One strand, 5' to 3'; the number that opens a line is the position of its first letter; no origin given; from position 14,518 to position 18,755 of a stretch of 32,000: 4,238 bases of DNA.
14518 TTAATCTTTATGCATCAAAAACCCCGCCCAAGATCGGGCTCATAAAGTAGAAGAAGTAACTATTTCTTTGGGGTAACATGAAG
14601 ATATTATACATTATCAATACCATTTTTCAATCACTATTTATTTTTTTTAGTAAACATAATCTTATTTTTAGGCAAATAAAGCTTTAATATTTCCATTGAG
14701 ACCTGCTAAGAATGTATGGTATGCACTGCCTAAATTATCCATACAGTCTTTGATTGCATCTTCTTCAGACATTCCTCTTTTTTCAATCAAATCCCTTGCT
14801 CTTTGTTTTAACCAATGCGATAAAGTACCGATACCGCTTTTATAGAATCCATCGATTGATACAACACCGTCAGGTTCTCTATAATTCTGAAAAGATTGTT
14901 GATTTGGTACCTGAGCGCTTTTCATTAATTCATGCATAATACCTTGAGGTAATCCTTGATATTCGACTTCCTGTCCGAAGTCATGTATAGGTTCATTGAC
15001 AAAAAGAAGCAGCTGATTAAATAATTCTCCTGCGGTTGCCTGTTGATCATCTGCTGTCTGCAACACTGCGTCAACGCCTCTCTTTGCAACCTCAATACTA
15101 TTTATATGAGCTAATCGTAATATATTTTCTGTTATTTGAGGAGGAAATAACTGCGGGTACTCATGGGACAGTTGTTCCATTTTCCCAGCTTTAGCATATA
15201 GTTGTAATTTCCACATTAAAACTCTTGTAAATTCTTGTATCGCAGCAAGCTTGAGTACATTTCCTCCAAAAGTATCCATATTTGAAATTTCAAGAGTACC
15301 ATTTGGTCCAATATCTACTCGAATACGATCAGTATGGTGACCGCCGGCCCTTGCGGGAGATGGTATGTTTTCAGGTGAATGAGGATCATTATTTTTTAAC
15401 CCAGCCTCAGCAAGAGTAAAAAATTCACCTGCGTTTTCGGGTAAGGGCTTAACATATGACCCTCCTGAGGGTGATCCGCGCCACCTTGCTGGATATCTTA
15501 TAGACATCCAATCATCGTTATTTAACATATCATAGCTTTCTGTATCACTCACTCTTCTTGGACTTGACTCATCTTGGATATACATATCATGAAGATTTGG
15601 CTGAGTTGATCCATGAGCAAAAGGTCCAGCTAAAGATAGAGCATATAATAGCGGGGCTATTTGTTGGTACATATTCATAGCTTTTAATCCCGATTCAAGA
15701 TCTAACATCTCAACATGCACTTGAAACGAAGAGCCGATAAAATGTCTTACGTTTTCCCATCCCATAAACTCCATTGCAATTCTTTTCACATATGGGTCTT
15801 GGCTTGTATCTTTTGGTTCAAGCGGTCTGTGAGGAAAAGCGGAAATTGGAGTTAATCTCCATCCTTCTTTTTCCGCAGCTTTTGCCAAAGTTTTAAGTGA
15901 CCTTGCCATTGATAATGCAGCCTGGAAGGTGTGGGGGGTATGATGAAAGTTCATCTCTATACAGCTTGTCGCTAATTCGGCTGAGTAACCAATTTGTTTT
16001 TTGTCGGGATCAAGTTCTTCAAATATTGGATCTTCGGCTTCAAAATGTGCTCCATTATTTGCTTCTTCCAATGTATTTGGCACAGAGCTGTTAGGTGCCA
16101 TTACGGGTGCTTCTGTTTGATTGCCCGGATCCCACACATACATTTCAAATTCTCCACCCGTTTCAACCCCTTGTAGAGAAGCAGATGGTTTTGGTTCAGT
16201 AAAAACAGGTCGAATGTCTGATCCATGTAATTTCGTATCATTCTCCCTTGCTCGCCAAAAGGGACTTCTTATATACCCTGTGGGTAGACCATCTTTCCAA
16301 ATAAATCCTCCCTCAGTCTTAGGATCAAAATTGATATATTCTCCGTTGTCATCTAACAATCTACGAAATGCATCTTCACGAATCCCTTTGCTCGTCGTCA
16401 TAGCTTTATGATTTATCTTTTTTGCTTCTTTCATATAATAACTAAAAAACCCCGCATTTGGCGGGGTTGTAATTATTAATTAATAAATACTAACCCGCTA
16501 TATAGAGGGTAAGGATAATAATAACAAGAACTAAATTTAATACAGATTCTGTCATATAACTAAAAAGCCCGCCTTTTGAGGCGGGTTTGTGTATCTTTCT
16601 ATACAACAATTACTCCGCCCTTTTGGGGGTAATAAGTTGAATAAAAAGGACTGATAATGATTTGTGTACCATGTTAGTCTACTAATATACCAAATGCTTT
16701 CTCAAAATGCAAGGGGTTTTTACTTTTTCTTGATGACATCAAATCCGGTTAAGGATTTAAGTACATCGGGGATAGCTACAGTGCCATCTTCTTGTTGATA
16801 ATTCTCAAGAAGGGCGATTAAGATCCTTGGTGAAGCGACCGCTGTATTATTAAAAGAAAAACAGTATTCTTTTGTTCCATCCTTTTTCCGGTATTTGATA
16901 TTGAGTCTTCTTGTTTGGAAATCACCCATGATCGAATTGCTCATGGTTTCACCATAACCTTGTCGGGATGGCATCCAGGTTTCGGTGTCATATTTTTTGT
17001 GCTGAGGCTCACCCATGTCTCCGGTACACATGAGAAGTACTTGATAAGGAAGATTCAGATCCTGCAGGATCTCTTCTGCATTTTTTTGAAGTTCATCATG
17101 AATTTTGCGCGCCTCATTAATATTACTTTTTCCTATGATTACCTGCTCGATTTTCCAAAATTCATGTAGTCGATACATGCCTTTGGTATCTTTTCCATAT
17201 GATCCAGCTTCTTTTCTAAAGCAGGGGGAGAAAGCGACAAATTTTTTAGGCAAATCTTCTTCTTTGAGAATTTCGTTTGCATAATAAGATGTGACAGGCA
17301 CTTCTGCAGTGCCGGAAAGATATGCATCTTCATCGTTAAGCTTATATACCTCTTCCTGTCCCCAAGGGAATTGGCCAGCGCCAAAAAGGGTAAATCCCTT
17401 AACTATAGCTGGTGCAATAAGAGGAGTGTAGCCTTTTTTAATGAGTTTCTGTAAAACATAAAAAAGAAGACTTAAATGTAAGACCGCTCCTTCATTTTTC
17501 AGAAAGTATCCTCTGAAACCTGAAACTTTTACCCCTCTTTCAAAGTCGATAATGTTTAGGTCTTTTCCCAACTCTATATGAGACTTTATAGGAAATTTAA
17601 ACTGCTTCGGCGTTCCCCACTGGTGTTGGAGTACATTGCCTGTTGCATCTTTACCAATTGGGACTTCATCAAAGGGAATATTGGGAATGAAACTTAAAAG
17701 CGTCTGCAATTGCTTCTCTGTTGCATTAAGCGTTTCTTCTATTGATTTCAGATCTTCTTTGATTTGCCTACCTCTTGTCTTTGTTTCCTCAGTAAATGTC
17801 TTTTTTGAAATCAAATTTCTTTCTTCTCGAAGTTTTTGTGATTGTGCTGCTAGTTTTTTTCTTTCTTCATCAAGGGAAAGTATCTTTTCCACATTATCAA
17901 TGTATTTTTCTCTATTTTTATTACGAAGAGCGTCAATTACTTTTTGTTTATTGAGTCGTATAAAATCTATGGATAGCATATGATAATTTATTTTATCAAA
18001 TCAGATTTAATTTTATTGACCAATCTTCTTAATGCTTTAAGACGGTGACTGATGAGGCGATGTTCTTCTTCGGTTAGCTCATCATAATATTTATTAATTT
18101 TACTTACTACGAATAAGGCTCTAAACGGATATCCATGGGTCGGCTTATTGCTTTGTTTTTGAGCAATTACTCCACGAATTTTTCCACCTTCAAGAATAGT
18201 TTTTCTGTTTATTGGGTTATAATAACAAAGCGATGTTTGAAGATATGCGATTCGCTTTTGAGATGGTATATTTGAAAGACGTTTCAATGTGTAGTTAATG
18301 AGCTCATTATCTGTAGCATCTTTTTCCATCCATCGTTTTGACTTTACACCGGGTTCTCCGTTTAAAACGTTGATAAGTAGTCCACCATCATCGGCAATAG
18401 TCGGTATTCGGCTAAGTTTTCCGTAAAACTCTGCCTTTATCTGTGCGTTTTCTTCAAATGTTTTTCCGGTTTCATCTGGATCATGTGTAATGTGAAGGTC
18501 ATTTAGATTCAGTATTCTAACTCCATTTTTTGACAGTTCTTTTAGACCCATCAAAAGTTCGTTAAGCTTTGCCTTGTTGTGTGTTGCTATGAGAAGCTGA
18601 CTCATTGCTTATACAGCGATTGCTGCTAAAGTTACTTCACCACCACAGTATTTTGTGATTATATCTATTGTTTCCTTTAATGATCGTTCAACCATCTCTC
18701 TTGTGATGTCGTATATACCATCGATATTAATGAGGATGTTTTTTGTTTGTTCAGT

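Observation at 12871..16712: Candidate uncharacterised amidoligase system: enlarged GCS2-type ligase + GNAT fusion + sigma-r4-like HTH (M20 deacylase adjacent)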

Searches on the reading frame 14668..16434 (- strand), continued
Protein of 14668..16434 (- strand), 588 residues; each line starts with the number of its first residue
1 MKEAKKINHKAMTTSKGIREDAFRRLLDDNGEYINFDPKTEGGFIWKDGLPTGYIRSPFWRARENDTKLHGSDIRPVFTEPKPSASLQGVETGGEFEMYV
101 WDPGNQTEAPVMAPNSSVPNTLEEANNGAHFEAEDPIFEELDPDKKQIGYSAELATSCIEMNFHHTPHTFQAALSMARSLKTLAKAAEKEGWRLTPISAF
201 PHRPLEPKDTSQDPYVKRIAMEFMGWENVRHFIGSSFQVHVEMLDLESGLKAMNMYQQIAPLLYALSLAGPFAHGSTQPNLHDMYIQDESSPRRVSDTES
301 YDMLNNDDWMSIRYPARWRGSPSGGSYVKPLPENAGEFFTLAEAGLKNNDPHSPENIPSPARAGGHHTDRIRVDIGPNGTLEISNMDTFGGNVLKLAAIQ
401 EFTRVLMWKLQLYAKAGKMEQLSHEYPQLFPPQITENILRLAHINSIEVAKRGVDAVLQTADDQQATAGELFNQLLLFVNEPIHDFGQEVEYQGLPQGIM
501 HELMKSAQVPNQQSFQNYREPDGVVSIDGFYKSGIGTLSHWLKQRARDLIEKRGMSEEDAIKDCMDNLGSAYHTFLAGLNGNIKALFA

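Call 65: search_protein_families(library=ncbifam, proteins=[L029:8911-10098:+, L029:3154-4305:+, L029:4310-5746:+, L019:926-2275:+, L022:6882-8225:-, L019:4500-6179:+], max_evalue=1)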
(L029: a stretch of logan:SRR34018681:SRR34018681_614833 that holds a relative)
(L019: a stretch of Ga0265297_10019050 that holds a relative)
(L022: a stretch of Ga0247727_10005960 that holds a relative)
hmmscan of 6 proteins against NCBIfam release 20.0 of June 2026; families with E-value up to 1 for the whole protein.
L029:8911-10098:+ (395 aa): 0 families

L029:3154-4305:+ (383 aa): 2 families
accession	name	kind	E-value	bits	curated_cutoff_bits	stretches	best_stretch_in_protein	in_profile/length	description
NF006942.0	PRK09424.1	equivalog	9.9e-05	21.2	383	1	68-127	60-118/510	Re/Si-specific NAD(P)(+) transhydrogenase subunit alpha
TIGR00561.1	pntA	equivalog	0.0019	17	444.4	1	71-131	61-121/511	Re/Si-specific NAD(P)(+) transhydrogenase subunit alpha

L029:4310-5746:+ (478 aa): 9 families
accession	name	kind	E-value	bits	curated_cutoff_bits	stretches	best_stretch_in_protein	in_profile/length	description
NF045666.1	DVU1553_fam_AMP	equivalog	2.5e-32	112.2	300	1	37-350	17-323/331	DVU_1553 family AMP-dependent CoA ligase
NF041878.1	paak_haloarch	equivalog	7.4e-25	87.4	700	1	58-422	28-385/427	phenylacetate--CoA ligase PaaK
TIGR02155.1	PA_CoA_ligase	equivalog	8.7e-24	83.8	646.3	1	44-477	16-422/422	phenylacetate--CoA ligase PaaK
NF053551.1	FlxY_rubin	equivalog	2.9e-17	62.5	520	1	55-422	21-383/424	flexirubin biosynthesis putative acyl-CoA ligase FlxY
TIGR03335.1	F390_ftsA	equivalog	2.1e-10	39.9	458.7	1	50-446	21-418/445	coenzyme F390 synthetase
NF041217.1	BagE_FevW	exception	1.6e-08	34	800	1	49-364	19-318/424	bagremycin/ferroverdin synthetase BagE/FevW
TIGR02304.1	aden_form_hyp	equivalog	1.5e-05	24.2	251.9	1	313-420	281-386/430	F390 synthetase-related protein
TIGR01733.1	AA-adenyl-dom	subfamily_domain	0.0038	16.1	317.4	1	115-312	128-320/409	amino acid adenylation domain-containing protein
NF004837.0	PRK06187.1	subfamily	0.16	10.2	476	1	115-221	178-280/531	long-chain-fatty-acid--CoA ligase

L019:926-2275:+ (449 aa): 44 families (the best 25 are shown)
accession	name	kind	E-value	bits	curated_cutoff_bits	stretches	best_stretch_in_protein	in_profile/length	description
NF006053.0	PRK08201.1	equivalog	3.7e-131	438.2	441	1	3-447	13-456/458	dipeptidase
NF006579.0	PRK09104.1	subfamily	7.3e-122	407.6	327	1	6-437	20-455/465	hypothetical protein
NF005034.0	PRK06446.1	subfamily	2.1e-104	349.7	369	1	6-445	4-434/436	hypothetical protein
NF005914.0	PRK07907.1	subfamily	8.6e-85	285.3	300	1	10-429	24-438/456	hypothetical protein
NF005478.0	PRK07079.1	subfamily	7e-56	190.1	330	1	13-443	26-453/469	hypothetical protein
NF006399.0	PRK08651.1-2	equivalog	1.6e-32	113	381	2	10-259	10-248/405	succinyl-diaminopimelate desuccinylase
NF009557.0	PRK13009.1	equivalog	4.2e-30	105.1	284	2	13-229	12-217/377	succinyl-diaminopimelate desuccinylase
TIGR01910.1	DapE-ArgE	subfamily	7.6e-28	97.8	217.6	2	20-175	11-167/373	ArgE/DapE family deacylase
NF010589.0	PRK13983.1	equivalog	1.4e-25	90.1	333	2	30-175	47-192/409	M20 family metallo-hydrolase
TIGR01246.1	dapE_proteo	equivalog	2.5e-25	89.3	361.8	2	12-227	7-211/370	succinyl-diaminopimelate desuccinylase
NF006400.0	PRK08651.1-3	equivalog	6.4e-23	81.2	374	2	11-213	17-219/410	succinyl-diaminopimelate desuccinylase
NF006365.0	PRK08588.1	subfamily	1.8e-20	73.6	289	1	32-442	29-378/383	succinyl-diaminopimelate desuccinylase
NF006326.0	PRK08554.1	equivalog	2.9e-20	72.5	354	1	7-176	11-175/446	peptidase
NF005913.0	PRK07906.1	subfamily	1.7e-15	56.6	382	1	12-150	23-161/442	hypothetical protein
TIGR01880.1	Ac-peptdase-euk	subfamily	2.4e-15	56.2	338.6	1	23-148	25-151/401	N-acyl-aliphatic-L-amino acid amidohydrolase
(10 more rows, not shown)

L022:6882-8225:- (447 aa): 4 families
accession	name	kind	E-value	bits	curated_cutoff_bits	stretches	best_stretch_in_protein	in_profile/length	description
TIGR01122.1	ilvE_I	equivalog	1.5e-13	50.6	245.55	2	89-266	21-182/298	branched-chain-amino-acid transaminase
NF005146.0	PRK06606.1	equivalog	1.7e-12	46.9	279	2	89-266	30-190/307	branched-chain amino acid transaminase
NF005726.0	PRK07544.1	equivalog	3.6e-08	32.9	396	1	88-266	33-190/295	branched-chain amino acid aminotransferase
NF006185.0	PRK08320.1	subfamily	3.8e-05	23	363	1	311-399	195-280/292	branched-chain amino acid aminotransferase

L019:4500-6179:+ (559 aa): 0 families

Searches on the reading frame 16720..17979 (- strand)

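Call 99: search_protein_families(library=pfam, proteins=[window:16720-17979:-], max_evalue=0.00001)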
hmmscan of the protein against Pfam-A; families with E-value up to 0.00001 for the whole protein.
window:16720-17979:- (419 aa): 2 families
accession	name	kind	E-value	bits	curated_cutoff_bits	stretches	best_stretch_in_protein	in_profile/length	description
PF00587.30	tRNA-synt_2b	-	3.4e-30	105.9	29.3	1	215-394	7-179/179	tRNA synthetase class II core domain (G, H, P, S and T)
PF02403.27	Seryl_tRNA_N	-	6.4e-15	55.8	28.2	1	1-102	1-108/108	Seryl-tRNA synthetase N-terminal domain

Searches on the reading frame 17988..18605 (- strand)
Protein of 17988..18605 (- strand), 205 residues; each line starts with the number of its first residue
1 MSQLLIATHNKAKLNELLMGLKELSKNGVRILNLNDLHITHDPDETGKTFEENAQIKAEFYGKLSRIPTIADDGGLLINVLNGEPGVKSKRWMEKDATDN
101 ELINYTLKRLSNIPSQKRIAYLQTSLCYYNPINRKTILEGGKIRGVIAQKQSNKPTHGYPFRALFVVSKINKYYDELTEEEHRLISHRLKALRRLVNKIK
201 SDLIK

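Call 99: search_protein_families(library=pfam, proteins=[window:17988-18605:-], max_evalue=0.00001)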
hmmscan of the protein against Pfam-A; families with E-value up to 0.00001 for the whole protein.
window:17988-18605:- (205 aa): 1 family
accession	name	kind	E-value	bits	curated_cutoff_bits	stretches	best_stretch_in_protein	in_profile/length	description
PF01725.21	Ham1p_like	-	2.6e-41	142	22.5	1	4-197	1-185/186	Ham1 family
